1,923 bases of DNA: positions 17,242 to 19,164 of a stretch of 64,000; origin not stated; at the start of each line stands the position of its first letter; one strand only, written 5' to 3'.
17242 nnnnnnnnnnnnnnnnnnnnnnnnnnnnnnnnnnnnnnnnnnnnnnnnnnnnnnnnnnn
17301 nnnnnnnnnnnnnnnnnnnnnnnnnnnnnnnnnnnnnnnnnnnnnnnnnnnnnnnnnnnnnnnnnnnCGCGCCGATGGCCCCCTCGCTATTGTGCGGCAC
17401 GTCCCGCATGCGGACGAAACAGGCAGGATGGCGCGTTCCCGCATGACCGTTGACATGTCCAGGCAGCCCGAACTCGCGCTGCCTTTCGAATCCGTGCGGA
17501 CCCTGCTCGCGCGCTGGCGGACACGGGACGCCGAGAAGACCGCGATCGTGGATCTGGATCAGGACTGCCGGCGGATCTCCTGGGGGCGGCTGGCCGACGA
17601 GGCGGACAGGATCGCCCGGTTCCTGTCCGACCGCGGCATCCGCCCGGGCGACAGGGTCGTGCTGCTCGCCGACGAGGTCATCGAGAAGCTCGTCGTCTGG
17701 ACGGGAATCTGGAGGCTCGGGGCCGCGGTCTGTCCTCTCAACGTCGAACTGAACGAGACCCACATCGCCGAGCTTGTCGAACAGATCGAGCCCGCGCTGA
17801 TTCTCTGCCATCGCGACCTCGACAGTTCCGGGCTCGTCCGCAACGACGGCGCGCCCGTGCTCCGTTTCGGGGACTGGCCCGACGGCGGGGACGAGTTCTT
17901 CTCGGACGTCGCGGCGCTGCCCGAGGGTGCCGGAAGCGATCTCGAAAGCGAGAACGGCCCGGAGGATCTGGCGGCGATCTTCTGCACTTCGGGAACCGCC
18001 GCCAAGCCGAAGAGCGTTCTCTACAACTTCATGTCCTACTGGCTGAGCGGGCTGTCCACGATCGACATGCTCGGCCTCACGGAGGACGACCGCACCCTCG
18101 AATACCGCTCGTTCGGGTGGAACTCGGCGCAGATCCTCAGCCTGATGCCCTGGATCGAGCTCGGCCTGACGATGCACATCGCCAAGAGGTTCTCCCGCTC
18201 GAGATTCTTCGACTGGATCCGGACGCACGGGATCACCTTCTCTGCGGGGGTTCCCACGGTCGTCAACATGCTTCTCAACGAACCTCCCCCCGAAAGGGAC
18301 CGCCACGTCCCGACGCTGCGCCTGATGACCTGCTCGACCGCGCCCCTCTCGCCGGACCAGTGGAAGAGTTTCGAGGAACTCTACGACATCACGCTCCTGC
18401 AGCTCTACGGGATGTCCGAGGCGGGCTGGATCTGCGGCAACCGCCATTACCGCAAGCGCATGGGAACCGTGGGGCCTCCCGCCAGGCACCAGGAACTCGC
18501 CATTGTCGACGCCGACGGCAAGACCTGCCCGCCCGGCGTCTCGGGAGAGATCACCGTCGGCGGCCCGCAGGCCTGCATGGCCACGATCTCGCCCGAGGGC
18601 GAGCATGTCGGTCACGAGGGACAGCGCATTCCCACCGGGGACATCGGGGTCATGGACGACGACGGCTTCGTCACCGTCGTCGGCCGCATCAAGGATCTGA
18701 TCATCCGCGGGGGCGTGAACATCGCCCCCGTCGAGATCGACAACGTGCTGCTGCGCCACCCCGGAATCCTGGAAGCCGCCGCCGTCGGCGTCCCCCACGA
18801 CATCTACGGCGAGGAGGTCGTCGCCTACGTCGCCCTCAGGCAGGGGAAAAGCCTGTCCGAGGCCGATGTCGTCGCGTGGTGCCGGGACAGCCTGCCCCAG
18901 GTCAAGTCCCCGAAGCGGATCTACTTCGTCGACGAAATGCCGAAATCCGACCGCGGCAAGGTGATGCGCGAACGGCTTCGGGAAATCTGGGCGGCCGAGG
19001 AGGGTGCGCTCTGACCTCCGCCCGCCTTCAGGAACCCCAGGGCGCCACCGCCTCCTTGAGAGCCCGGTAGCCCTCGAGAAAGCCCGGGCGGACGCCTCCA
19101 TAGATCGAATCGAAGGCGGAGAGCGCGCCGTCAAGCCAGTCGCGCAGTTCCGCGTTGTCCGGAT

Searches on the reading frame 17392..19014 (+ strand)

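Call 10: search_protein_families(library=pfam, proteins=[window:17392-19014:+], max_evalue=0.00001)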
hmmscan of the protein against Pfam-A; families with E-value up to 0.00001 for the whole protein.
window:17392-19014:+ (540 aa): 2 families
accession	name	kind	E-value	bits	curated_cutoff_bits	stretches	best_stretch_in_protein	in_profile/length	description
PF00501.34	AMP-binding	-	8.8e-68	229.3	29.9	1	41-394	3-379/384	AMP-binding enzyme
PF13193.12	AMP-binding_C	-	3.1e-21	76.5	24.5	1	448-523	1-76/76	AMP-binding enzyme C-terminal domain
